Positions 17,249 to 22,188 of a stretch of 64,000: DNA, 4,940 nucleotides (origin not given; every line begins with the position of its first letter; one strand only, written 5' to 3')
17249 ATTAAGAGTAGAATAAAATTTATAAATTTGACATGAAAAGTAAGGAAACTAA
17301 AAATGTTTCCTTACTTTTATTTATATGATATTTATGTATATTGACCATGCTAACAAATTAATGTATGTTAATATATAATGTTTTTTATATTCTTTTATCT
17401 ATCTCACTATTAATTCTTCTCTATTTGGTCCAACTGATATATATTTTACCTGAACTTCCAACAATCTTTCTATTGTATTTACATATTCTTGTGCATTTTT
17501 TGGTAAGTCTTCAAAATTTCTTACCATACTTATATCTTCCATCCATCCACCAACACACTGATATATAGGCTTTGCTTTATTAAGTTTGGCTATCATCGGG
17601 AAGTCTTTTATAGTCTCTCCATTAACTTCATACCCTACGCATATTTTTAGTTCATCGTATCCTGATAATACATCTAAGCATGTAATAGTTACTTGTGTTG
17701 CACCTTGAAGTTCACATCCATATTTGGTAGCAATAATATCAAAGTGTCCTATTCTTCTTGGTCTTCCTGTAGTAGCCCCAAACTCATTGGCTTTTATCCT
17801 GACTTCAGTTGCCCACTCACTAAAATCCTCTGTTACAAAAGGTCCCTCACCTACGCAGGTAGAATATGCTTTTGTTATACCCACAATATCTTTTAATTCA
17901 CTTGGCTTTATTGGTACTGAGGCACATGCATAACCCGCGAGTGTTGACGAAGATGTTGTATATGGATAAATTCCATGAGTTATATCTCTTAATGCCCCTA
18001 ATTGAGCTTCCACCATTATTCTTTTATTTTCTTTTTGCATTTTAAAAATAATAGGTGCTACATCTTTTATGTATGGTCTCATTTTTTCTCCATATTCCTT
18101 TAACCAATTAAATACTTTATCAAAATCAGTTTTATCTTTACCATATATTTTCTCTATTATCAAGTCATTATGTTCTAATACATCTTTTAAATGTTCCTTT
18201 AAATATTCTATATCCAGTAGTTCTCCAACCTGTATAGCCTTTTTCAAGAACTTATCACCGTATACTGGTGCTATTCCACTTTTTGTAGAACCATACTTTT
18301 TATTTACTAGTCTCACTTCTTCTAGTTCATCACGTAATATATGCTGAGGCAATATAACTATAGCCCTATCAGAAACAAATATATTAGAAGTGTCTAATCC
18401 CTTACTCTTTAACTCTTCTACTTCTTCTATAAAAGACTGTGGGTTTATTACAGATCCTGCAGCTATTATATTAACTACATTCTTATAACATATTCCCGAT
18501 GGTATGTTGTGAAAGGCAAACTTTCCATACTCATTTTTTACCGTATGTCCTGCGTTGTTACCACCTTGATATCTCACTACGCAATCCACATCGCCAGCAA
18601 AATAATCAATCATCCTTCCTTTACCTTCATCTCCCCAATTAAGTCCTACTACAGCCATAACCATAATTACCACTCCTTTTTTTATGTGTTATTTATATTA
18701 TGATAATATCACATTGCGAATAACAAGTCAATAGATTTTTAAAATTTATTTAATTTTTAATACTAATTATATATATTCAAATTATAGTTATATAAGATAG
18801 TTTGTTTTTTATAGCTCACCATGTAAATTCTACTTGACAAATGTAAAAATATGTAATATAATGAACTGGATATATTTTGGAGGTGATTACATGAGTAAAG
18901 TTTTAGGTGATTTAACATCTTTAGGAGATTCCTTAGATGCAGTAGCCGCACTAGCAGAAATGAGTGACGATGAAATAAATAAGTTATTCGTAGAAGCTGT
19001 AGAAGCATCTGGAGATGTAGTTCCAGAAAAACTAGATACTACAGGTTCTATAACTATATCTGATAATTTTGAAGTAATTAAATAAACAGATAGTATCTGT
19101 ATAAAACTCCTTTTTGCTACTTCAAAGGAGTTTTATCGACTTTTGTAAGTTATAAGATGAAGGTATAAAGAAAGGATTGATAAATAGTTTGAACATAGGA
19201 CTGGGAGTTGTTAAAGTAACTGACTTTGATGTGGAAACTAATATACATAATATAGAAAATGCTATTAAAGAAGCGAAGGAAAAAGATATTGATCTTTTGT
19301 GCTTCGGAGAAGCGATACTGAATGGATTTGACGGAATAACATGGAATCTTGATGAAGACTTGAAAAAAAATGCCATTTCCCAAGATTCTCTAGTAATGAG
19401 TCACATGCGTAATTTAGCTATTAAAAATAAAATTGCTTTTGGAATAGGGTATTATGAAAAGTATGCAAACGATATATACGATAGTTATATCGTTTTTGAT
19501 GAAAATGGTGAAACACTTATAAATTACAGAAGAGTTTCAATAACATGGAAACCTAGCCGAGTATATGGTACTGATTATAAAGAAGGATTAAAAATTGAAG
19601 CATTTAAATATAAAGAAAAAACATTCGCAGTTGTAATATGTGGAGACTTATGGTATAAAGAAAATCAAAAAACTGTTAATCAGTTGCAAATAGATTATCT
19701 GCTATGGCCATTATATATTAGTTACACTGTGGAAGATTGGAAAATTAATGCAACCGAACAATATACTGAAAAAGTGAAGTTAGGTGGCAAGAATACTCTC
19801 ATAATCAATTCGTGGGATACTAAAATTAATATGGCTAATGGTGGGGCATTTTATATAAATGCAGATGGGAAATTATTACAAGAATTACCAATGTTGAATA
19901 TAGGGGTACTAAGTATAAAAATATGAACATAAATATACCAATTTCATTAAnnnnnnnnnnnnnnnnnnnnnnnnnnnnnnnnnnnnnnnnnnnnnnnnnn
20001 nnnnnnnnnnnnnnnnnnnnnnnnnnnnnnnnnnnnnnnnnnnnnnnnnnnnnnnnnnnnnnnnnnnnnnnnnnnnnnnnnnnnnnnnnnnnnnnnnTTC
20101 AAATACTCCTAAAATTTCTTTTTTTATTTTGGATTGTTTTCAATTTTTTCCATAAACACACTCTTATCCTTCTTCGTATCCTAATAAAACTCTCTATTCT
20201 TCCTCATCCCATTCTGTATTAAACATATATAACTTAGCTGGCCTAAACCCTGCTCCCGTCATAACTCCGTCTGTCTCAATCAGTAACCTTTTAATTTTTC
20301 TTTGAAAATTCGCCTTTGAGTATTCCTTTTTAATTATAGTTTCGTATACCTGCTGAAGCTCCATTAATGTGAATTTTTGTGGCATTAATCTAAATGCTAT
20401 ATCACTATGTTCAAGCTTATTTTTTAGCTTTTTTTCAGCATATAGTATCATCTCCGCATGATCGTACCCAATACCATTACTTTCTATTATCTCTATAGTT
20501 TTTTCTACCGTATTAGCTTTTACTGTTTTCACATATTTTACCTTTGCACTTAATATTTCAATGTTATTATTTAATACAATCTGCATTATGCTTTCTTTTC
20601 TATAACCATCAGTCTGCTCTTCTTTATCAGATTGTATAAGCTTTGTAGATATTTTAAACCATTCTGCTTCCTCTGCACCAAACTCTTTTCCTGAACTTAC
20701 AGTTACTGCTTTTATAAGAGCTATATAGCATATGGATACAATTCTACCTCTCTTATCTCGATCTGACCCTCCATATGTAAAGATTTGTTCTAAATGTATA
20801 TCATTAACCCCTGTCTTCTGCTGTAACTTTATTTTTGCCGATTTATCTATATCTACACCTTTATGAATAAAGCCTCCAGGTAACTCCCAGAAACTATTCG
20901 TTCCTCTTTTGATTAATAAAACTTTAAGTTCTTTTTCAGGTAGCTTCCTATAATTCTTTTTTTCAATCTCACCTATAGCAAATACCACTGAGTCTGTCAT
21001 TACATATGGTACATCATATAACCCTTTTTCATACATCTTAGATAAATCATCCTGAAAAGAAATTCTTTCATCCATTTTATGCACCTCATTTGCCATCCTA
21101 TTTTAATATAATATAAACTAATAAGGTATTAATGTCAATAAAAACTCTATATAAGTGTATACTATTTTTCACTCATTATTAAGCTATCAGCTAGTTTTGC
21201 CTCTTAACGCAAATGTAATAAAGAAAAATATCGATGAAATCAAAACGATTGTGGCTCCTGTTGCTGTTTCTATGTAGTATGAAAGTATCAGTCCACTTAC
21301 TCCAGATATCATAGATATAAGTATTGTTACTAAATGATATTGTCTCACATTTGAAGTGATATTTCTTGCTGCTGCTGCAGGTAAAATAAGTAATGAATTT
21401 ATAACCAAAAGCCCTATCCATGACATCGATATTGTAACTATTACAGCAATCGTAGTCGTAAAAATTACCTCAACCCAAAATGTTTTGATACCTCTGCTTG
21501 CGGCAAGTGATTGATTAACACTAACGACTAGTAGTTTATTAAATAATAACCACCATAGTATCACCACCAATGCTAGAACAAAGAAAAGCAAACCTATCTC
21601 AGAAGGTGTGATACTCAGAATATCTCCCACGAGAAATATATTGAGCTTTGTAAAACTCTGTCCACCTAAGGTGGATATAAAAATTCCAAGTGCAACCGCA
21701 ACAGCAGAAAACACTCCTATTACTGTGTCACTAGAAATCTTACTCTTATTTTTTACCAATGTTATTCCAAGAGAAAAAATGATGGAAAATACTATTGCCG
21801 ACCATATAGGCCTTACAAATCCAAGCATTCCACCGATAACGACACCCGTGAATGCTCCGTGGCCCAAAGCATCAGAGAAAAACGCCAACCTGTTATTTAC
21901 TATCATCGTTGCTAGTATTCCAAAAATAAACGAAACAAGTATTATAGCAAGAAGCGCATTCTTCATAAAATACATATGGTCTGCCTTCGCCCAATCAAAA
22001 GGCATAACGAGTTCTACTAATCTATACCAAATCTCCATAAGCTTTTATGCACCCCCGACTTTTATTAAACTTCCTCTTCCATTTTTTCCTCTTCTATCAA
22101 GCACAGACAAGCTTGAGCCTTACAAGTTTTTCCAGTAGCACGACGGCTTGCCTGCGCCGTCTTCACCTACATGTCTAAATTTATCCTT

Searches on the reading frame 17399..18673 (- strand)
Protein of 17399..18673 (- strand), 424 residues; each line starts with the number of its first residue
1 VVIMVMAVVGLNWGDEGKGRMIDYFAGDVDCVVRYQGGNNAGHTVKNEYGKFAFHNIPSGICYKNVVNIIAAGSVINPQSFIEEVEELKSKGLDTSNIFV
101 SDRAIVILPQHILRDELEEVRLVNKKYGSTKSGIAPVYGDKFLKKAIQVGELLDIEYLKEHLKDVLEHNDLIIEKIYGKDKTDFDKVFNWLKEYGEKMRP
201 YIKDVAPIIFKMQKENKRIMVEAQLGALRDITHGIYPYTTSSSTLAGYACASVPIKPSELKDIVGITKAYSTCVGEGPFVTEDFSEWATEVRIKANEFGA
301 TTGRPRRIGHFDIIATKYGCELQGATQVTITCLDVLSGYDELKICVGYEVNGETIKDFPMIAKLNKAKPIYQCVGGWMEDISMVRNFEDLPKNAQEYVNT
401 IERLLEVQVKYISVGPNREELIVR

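Call 103: search_protein_families(library=pfam, proteins=[window:17399-18673:-], max_evalue=0.00001)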
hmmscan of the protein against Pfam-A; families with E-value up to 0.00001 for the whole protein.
window:17399-18673:- (424 aa): 1 family
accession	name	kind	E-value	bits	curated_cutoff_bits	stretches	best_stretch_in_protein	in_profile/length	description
PF00709.27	Adenylsucc_synt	-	3.6e-157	523.8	27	1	7-422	1-416/416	Adenylosuccinate synthetase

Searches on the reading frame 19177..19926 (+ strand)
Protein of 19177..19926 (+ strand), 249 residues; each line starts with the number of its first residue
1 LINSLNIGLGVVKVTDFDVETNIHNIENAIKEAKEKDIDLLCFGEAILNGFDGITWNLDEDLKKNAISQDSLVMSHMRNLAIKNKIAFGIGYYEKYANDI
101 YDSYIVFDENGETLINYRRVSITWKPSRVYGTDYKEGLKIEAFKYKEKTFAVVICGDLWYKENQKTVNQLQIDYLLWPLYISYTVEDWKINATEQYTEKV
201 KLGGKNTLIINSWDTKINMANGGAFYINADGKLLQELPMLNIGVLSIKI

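Call 104: search_protein_families(library=pfam, proteins=[window:19177-19926:+], max_evalue=0.00001)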
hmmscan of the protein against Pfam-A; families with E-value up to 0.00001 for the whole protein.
window:19177-19926:+ (249 aa): 1 family
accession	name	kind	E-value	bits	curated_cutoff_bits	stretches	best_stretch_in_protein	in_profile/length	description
PF00795.27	CN_hydrolase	-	6.7e-18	65.4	23.2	1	16-177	11-171/256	Carbon-nitrogen hydrolase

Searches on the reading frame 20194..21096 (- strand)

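Call 103: search_protein_families(library=pfam, proteins=[window:20194-21096:-], max_evalue=0.00001)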
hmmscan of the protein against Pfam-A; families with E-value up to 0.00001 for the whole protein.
window:20194-21096:- (300 aa): 3 families
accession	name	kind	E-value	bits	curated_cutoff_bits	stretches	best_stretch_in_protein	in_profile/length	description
PF21906.2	NrtR_WHD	-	1.5e-19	70.3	27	1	234-292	1-61/61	NrtR DNA-binding winged helix domain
PF19368.5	AraR_C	-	1.1e-09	38.8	23.8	1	231-295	2-69/82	AraR C-terminal winged HTH domain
PF00293.34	NUDIX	-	2.5e-06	28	21.1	1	58-150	16-116/134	NUDIX domain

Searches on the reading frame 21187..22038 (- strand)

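Call 104: search_protein_families(library=pfam, proteins=[window:21187-22038:-], max_evalue=0.00001)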
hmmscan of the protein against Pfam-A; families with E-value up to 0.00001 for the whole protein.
window:21187-22038:- (283 aa): 2 families
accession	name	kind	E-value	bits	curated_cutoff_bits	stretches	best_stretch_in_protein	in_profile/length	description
PF00950.22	ABC-3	-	1.1e-53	182.9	20.1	1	22-277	2-256/258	ABC 3 transport family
PF01032.23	FecCD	-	1.6e-06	27.8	26.5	1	61-274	86-307/311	FecCD transport family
